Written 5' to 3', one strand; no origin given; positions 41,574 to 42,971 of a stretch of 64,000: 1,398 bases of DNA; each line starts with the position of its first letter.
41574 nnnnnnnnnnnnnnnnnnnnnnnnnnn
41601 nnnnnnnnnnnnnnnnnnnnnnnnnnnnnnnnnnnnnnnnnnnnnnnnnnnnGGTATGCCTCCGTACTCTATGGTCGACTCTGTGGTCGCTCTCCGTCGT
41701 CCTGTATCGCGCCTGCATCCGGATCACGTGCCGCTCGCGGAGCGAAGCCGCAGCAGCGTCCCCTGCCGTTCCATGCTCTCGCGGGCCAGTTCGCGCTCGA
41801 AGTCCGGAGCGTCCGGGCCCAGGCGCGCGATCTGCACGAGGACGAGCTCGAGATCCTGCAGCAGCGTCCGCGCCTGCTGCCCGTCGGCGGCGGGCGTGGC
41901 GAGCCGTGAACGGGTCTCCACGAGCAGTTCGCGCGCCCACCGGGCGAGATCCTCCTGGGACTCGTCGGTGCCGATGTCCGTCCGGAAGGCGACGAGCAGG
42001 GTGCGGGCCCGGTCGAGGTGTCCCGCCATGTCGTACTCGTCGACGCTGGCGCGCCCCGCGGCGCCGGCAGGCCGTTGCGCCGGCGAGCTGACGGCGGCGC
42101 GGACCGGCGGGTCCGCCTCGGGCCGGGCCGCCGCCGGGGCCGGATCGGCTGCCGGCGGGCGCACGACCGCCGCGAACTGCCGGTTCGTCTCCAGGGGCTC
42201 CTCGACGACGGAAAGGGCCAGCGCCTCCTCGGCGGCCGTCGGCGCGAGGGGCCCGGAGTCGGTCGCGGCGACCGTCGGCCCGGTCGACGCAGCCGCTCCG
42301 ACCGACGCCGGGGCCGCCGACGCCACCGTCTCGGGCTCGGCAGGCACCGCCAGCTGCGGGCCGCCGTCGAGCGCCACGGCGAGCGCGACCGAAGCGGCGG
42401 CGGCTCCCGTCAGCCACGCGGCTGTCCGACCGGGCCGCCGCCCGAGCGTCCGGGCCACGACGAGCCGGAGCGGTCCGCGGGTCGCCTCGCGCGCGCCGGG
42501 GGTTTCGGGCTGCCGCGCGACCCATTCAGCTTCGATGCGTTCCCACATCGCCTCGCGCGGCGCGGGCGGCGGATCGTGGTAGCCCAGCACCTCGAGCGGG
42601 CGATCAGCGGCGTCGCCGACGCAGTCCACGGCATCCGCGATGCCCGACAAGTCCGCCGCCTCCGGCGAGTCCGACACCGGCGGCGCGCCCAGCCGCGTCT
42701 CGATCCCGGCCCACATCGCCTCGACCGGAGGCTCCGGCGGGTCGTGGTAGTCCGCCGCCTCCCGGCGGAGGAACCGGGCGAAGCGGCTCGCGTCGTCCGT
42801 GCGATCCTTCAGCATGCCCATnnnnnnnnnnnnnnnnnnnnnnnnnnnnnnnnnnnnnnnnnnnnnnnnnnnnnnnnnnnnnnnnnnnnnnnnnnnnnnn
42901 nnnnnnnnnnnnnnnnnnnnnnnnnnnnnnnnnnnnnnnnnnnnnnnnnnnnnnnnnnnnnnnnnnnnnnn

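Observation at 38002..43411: ECF sigma / duplicated-motif anti-sigma / HEAT-repeat / TlpA-thioredoxin block heading the propeller array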

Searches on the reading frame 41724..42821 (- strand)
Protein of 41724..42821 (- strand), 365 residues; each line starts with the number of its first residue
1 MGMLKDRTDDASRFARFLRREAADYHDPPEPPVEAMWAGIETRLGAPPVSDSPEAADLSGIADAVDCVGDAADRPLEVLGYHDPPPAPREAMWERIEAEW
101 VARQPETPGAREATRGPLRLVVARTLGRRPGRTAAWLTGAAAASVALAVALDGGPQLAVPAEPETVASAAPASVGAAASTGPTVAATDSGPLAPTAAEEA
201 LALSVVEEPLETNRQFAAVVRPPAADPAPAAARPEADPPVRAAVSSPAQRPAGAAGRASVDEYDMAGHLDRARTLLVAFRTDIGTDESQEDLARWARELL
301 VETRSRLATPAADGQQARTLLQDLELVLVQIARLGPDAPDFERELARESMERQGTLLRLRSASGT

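Call 4: search_protein_families(library=pfam, proteins=[window:41724-42821:-], max_evalue=0.1)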
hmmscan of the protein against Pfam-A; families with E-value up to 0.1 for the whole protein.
window:41724-42821:- (365 aa): 0 families

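Call 5: search_protein_families(library=ncbifam, proteins=[window:41724-42821:-], max_evalue=0.1)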
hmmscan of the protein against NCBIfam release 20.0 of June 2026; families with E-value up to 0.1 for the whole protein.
window:41724-42821:- (365 aa): 0 families

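Call 6: find_homologous_proteins(query=window:41724-42821:-)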
Query window:41724-42821:- (365 aa): 114 proteins with E <= 0.001 among 8000 candidates.
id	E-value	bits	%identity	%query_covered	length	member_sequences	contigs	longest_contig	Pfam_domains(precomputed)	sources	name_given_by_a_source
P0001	1.2e-221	753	100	99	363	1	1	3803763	-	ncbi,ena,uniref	ncbi:hypothetical protein [Candidatus Palauibacter sp.]|uniref:hypothetical protein n=1 Tax=Candidat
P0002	6.7e-204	695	93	99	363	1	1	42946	-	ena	-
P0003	6.5e-203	692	92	99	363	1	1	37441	-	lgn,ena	-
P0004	1.2e-201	688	91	99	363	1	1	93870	-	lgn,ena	-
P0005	1.9e-200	684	91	99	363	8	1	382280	-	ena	-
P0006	1.2e-199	681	91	99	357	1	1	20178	-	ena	-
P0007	3.5e-199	680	89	99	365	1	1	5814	-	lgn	-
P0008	3.8e-199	679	90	99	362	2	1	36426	-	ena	-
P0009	9.2e-199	678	90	99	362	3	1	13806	-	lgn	-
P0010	7.5e-198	675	90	99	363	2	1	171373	-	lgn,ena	-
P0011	1.6e-195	668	89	99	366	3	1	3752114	-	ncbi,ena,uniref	ncbi:hypothetical protein [Candidatus Palauibacter sp.]|uniref:hypothetical protein n=1 Tax=Candidat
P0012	4.3e-192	656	88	99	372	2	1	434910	-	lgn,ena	-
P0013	1.0e-190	652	88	99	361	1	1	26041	-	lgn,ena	-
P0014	1.2e-164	566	78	99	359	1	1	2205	-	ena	-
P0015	2.1e-151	522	73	99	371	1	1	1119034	-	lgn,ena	-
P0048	1.1e-117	412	63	99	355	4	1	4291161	-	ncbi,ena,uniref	ncbi:hypothetical protein [Candidatus Palauibacter sp.]|uniref:hypothetical protein n=1 Tax=Candidat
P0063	1.2e-52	198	43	97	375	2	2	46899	-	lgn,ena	-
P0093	1.0e-38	152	38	98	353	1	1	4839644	-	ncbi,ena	-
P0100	9.4e-15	73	44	27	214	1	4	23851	-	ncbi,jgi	jgi:hypothetical protein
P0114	7.9e-4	37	35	27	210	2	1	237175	-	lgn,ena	-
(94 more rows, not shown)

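Call 13: find_encoding_contigs(protein=P0114, flank=8000, max_places=3)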
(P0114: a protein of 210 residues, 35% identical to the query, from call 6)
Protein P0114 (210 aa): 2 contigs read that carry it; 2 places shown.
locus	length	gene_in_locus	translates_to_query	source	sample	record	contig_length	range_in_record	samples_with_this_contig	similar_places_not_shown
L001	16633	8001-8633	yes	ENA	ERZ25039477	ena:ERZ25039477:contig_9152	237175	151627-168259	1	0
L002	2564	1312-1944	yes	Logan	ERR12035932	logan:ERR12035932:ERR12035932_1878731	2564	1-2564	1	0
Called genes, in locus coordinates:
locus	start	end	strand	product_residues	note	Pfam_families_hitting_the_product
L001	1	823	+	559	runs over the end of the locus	PF02743:dCache_1, PF00672:HAMP, PF00990:GGDEF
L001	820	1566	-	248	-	PF06347:SH3_4, PF08239:SH3_3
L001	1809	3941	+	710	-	PF00005:ABC_tran, PF02463:SMC_N (faint), PF13555:AAA_29 (faint), PF01926:MMR_HSR1 (faint), PF13304:AAA_21 (faint), PF13476:AAA_23 (faint), PF12848:ABC_tran_Xtn, PF00005:ABC_tran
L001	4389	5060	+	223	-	PF03051:Peptidase_C1_2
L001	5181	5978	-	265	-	PF18197:TTHB210-like (weak)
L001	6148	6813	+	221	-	PF00440:TetR_N (weak)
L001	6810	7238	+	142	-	-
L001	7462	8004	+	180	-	PF04542:Sigma70_r2, PF08281:Sigma70_r4_2, PF04545:Sigma70_r4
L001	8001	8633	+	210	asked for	-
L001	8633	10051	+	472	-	PF03130:HEAT_PBS (faint), PF13525:YfiO (weak), PF13174:TPR_6 (weak), PF11838:ERAP1_C (faint), PF02985:HEAT (faint), PF13646:HEAT_2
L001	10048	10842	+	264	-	PF13646:HEAT_2 (faint)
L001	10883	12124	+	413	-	-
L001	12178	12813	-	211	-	PF01625:PMSR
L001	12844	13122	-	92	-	-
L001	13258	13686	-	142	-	PF24722:DUF7674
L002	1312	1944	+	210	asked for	-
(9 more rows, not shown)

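Call 14: find_encoding_contigs(protein=P0093, flank=10000, max_places=2)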
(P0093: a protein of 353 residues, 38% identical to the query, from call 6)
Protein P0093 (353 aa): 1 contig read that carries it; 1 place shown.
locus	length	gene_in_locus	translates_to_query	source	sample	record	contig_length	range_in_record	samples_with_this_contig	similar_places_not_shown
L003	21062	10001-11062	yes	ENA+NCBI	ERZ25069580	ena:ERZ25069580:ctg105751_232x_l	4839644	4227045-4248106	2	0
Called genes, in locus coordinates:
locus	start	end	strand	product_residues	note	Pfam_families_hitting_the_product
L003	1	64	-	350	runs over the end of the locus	PF00195:Chal_sti_synt_N (faint), PF08545:ACP_syn_III, PF08541:ACP_syn_III_C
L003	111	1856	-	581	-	PF02129:Peptidase_S15, PF08530:PepX_C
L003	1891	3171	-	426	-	PF01168:Ala_racemase_N, PF00842:Ala_racemase_C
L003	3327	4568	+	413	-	-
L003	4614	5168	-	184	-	-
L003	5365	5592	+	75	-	PF09954:DUF2188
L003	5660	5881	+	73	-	PF13711:DUF4160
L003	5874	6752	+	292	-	-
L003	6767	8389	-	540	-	PF00474:SSF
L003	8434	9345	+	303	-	PF01063:Aminotran_4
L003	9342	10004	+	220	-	PF04542:Sigma70_r2, PF08281:Sigma70_r4_2, PF04545:Sigma70_r4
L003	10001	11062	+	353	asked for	-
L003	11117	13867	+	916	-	PF13646:HEAT_2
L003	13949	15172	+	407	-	-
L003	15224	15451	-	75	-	PF02566:OsmC (weak)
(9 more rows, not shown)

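Call 15: find_encoding_contigs(protein=P0100, flank=8000, max_places=3)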
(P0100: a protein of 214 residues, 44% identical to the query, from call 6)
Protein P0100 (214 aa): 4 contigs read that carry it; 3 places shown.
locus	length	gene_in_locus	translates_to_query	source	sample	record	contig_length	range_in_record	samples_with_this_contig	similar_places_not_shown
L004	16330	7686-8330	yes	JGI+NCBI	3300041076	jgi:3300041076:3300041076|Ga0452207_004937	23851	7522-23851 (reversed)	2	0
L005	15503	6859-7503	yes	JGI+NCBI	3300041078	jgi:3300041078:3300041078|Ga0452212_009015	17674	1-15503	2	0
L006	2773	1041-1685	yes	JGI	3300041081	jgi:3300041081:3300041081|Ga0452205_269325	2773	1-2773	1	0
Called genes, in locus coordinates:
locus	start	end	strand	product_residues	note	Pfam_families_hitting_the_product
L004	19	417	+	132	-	PF01791:DeoC (weak)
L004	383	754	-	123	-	PF00072:Response_reg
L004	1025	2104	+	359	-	PF07396:Porin_O_P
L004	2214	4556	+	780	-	PF00149:Metallophos, PF02872:5_nucleotid_C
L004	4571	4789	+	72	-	-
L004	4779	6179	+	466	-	PF01773:Nucleos_tra2_N, PF07670:Gate, PF07662:Nucleos_tra2_C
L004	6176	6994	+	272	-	PF01048:PNP_UDP_1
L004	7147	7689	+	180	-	PF07638:Sigma70_ECF (weak), PF04542:Sigma70_r2, PF08281:Sigma70_r4_2, PF04545:Sigma70_r4 (weak)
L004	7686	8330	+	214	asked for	-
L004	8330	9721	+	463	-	PF13174:TPR_6 (faint), PF13525:YfiO, PF13513:HEAT_EZ (faint), PF13646:HEAT_2, PF03130:HEAT_PBS (faint), PF13646:HEAT_2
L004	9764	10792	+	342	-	-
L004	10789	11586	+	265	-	PF03130:HEAT_PBS (faint), PF13646:HEAT_2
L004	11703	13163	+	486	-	PF01435:Peptidase_M48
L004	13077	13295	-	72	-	-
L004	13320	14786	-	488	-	PF05761:5_nucleotid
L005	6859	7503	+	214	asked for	-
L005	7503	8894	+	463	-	PF13174:TPR_6 (faint), PF13525:YfiO, PF13513:HEAT_EZ (faint), PF13646:HEAT_2, PF03130:HEAT_PBS (faint), PF13646:HEAT_2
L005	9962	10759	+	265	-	PF03130:HEAT_PBS (faint), PF13646:HEAT_2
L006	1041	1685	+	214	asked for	-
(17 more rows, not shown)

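Call 22: find_encoding_contigs(protein=P0063, flank=10000, max_places=2)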
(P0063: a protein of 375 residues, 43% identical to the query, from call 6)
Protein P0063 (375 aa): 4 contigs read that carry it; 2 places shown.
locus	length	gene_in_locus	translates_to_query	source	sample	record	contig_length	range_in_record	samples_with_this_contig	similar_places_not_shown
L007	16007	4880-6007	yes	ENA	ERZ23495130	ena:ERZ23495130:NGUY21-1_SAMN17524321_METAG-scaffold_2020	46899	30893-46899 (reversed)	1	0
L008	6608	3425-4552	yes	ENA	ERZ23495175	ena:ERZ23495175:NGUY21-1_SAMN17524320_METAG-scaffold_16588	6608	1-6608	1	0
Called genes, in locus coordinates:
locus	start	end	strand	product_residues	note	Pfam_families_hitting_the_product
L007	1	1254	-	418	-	?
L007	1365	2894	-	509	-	PF00474:SSF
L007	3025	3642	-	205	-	-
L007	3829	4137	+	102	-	-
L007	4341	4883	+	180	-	PF04542:Sigma70_r2, PF08281:Sigma70_r4_2, PF04545:Sigma70_r4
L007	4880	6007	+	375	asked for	-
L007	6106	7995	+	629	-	PF13646:HEAT_2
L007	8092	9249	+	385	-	PF17170:DUF5128 (weak)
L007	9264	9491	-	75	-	PF02566:OsmC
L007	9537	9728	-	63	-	-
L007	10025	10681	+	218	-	PF01625:PMSR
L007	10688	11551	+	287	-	PF00520:Ion_trans, PF07885:Ion_trans_2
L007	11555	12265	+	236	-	PF08044:DUF1707 (weak), PF09922:LiaF-like_C (weak)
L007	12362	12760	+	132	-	PF07681:DoxX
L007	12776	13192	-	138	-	PF06491:Disulph_isomer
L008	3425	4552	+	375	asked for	-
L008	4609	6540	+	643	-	PF13646:HEAT_2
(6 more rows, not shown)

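Call 23: find_encoding_contigs(protein=P0048, flank=10000, max_places=1)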
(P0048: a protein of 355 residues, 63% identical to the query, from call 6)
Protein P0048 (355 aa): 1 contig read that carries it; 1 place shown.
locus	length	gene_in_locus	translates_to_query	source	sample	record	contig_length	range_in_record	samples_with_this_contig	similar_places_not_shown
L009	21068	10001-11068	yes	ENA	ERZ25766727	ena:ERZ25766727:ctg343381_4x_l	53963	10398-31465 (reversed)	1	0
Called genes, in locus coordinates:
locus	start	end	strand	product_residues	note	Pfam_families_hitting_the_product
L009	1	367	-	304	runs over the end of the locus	PF12849:PBP_like_2, PF03466:LysR_substrate, PF13531:SBP_bac_11 (weak)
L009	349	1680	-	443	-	PF12698:ABC2_membrane_3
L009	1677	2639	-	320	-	PF00005:ABC_tran, PF13304:AAA_21, PF13732:DrrA1-3_C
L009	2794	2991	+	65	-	PF04014:MazE_antitoxin (weak)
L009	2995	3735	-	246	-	PF01209:Ubie_methyltran, PF13489:Methyltransf_23 (weak), PF13847:Methyltransf_31 (weak), PF08241:Methyltransf_11, PF08242:Methyltransf_12 (weak), PF13649:Methyltransf_25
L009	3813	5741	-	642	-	PF13620:CarboxypepD_reg, PF13715:CarbopepD_reg_2, PF12450:vWF_A, PF00092:VWA, PF13519:VWA_2, PF13768:VWA_3, PF12034:YfbK_C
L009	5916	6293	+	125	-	-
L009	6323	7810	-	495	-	PF04715:, PF00425:Chorismate_bind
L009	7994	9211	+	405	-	PF00202:Aminotran_3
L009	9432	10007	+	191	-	PF04542:Sigma70_r2, PF08281:Sigma70_r4_2, PF04545:Sigma70_r4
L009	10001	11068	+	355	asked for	-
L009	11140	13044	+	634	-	PF13646:HEAT_2 (weak)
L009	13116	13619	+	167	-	-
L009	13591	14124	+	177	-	-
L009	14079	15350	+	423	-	PF17170:DUF5128 (weak)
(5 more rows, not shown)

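Call 24: find_related_loci(query=A1, collection=genome_contigs, flank=10000)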
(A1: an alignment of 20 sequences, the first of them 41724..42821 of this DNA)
Query A1 (365 aa) in genome_contigs; peptide patterns used: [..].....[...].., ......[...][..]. (x = any residue, [..] = any of these).
467 stretches matched a pattern; 223 encode a relative of the query (tblastn E <= 1e-3); the best 80 are kept; 80 distinct loci.
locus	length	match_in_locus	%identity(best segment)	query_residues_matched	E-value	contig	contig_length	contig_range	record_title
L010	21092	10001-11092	90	1-365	0e+0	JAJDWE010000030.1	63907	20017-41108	MAG: Gemmatimonadetes bacterium isolate jk18x22bins.97 k141_301631, whole genome shotgun sequence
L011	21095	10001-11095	92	1-365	4e-173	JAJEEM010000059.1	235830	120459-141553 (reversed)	MAG: Gemmatimonadetes bacterium isolate p16x34bins.34 k141_398138, whole genome shotgun sequence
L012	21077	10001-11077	75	1-365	8e-145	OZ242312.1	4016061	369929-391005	MAG: Gemmatimonadota bacterium isolate 199b9089-fb52-4512-a5e9-bc908b5c825e genome assembly, chromosome: 1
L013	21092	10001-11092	72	1-365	2e-139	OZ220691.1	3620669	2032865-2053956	MAG: Gemmatimonadota bacterium isolate 1766b9ea-3269-4cc1-97f5-695b05480569 genome assembly, chromosome: 1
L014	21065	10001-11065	74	1-365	3e-139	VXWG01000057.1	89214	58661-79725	MAG: Candidatus Palauibacter irciniicola isolate SB0668_bin_12 NODE_115_length_89214_cov_25.103826, whole genome shotgun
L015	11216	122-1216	73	1-365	4e-138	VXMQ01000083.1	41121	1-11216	MAG: Candidatus Palauibacter denitrificans isolate SB0661_bin_40 NODE_1003_length_41121_cov_64.073029, whole genome shot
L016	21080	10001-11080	73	1-365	2e-137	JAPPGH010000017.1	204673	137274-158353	MAG: Candidatus Palauibacter rhopaloidicola isolate RHO1_bin_50 NODE_104_length_204673_cov_435.694636, whole genome shot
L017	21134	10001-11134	73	1-365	3e-136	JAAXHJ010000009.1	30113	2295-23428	MAG: Candidatus Palauibacter poriticola isolate Plut_88886 unfiltered_Plut_88886_genomic_contig_770049, whole genome sho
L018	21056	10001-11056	73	1-365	1e-135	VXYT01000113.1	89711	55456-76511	MAG: Candidatus Palauibacter ramosifaciens isolate SB0670_bin_18 NODE_175_length_89711_cov_24.010496, whole genome shotg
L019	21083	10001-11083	73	1-364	6e-129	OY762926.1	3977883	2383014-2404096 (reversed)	MAG: Gemmatimonadota bacterium isolate 6e3ee631-f785-49ea-85f7-2f24cfa146af genome assembly, chromosome: 1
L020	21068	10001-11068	62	1-365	9e-118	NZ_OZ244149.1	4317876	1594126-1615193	MAG: Candidatus Palauibacter sp. isolate 0d4ab03e-7888-48a4-aad6-e62ffb5e22cc chromosome 1, complete sequence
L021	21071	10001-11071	63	1-365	6e-112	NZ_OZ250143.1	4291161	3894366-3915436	MAG: Candidatus Palauibacter sp. isolate 48ff9d69-b9c1-46bb-834c-a9f20826d9c9 chromosome 1, complete sequence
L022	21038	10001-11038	61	1-365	2e-105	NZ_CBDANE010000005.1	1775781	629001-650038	MAG: Candidatus Palauibacter sp. isolate 86f7a3db-c590-4dc5-8cab-a69d54639cc7 contig_5, whole genome shotgun sequence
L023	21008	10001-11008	64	8-365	1e-95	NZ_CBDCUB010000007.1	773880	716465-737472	MAG: Candidatus Palauibacter sp. isolate cc05a73e-5b7f-4338-bfa9-6e459683daed contig_7, whole genome shotgun sequence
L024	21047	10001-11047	74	1-365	6e-131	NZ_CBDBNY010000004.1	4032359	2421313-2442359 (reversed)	MAG: Candidatus Palauibacter sp. isolate 9c20def5-05d6-4f68-ae38-90b01f08d4a3 contig_3, whole genome shotgun sequence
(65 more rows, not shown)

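Call 39: search_solved_structures(query=A1, max_evalue=10, show_alignments=2)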
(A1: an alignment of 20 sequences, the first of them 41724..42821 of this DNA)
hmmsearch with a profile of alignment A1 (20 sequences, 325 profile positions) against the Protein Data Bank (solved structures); distinct sequences matched with E-value up to 10: 2.
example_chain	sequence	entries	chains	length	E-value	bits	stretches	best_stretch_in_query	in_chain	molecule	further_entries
8j07_2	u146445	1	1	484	0.44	13.6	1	270-324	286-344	Dynein regulatory complex subunit 2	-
9fqr_Qu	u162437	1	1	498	1.7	11.7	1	268-324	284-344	Dynein regulatory complex subunit 2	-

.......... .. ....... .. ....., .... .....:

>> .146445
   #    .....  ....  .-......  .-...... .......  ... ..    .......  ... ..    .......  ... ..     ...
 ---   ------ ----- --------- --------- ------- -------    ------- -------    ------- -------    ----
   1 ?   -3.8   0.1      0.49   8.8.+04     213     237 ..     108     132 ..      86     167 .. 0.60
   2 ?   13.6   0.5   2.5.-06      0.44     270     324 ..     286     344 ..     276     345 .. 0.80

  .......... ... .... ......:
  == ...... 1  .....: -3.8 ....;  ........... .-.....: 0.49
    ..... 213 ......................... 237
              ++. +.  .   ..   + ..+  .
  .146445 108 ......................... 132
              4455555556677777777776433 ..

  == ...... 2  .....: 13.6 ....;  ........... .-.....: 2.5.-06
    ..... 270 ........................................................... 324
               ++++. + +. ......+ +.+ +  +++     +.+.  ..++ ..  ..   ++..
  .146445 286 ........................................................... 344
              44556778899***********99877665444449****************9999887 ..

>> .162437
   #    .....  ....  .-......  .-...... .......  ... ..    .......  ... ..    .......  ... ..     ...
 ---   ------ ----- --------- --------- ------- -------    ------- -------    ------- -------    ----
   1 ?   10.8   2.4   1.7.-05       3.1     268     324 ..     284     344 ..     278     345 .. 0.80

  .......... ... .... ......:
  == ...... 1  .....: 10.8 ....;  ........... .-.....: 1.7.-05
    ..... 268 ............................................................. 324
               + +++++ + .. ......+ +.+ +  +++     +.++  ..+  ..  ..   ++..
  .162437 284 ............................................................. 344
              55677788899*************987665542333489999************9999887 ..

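Call 53: predict_structure(alignment_id=A2)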
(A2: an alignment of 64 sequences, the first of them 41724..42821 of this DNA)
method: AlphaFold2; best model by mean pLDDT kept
length: 365 residues; sequences in the alignment: 64
mean_pLDDT: 66.4   pTM: 0.39
mean pLDDT of the five models: 66.4, 66.4, 66.2, 66.0, 65.5
residues with pLDDT >= 90: 100; 70-90: 63; 50-70: 72; < 50: 130
segments of 3 or more residues with pLDDT < 50: 69-71, 110-144, 150-172, 174-178, 180-219, 221-224, 228-230, 232-234
pLDDT, mean of each block of 10 residues (from residue 1): 69 91 76 80 75 53 50 51 67 91 67 44 40 42 48 42 37 38 38 43 43 45 48 52 51 69 92 97 89 97 93 84 97 93 95 95 83
secondary structure, 60 per line:
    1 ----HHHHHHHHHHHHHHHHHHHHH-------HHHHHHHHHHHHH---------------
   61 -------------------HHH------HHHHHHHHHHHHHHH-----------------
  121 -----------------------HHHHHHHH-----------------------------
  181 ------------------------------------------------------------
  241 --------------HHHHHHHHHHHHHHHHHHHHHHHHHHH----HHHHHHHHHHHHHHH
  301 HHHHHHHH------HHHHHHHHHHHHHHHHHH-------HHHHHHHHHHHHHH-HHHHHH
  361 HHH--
elements in order: H5-25 H33-45 H89-103 H144-151 H255-281 H286-308 H315-332 H340-353 H355-363

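Call 55: fold_search(model_id=the predicted structure, library=pdb)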
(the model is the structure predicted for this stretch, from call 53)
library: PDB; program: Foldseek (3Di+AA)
matches with E <= 10: 306; with E <= 0.001: 0
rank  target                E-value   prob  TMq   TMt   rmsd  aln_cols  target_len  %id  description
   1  2b0h_MODEL_1_A        2.5e-01  0.66  0.20  0.40   6.1       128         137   12  Solution structure of VBS3 fragment of talin (released 2006-01-17)
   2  8dt0_A                4.7e-01  0.54  0.17  0.33   6.5       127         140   18  Scaffolding protein functional sites using deep learning (released 2022-08-10)
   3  8e0l_A                6.2e-01  0.30  0.16  0.28   9.0       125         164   14  Homotrimeric variant of tcTRP9, BGL06 (released 2023-04-12)
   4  9eai_A                7.9e-01  0.63  0.21  0.21   5.0       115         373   14  Structure of nanobody AT206 in complex with the losartan-bound angiotensin II type I receptor (AT1R) (released 2025-03-05)
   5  2l7a_MODEL_1_A        8.8e-01  0.66  0.21  0.48   4.5       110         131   14  Solution Structure of the R3 Domain of Talin (released 2011-12-21)
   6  8dt0_B                9.3e-01  0.35  0.17  0.33   6.7       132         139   17  Scaffolding protein functional sites using deep learning (released 2022-08-10)
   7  3l39                  9.9e-01  0.20  0.16  0.23   6.2       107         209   20  Crystal structure of Putative PhoU-like phosphate regulatory protein (BT4638) from BACTEROIDES THETAIOTAOMICRON VPI-5482 (released 2010-01-19)
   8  9k8h_A                1.2e+00  0.28  0.15  0.42   6.8        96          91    8  Cryo-EM structure of C2 symmetric interface of designed zinc-induced tetrahedron Cage-t32-Zn1-HEHE-35 (released 2025-10-29)
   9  8iwh_Q                1.2e+00  0.21  0.16  0.31  16.5       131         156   17  Structure and characteristics of a photosystem II supercomplex containing monomeric LHCX and dimeric FCPII antennae fr (released 2023-10-25)
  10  2huj                  1.2e+00  0.13  0.12  0.27   9.5       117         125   13  Crystal structure of a protein of uknown function (NP_471338.1) from Listeria innocua at 1.74 A resolution (released 2006-08-08)
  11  3uul_A                1.2e+00  0.10  0.12  0.28  12.8       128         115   16  Crystal Structure of first N-terminal utrophin spectrin repeat (released 2012-09-19)
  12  8e0m_F                1.3e+00  0.16  0.14  0.26   8.3       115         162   19  Homotrimeric variant of tcTRP9, BGL15 (released 2023-04-12)
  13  8yns_R                1.4e+00  0.44  0.22  0.21   4.8       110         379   12  Cryo-EM structure of SNAP-94847-bound MCHR1, S1 state (released 2024-12-18)
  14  9wg7_D2               1.4e+00  0.05  0.08  0.16  18.5       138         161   20  The structure of phycobilisome with a bicylindrical core from the cyanobacterium Synechococcus elongatus PCC 7942 (released 2026-04-01)
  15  2lfd_MODEL_1_A        1.6e+00  0.23  0.17  0.42   7.2       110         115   11  Solution NMR structure of Diiron protein in presence of 2 eq Zn2+, Northeast Structural Genomics Consortium Ta (released 2011-08-24)
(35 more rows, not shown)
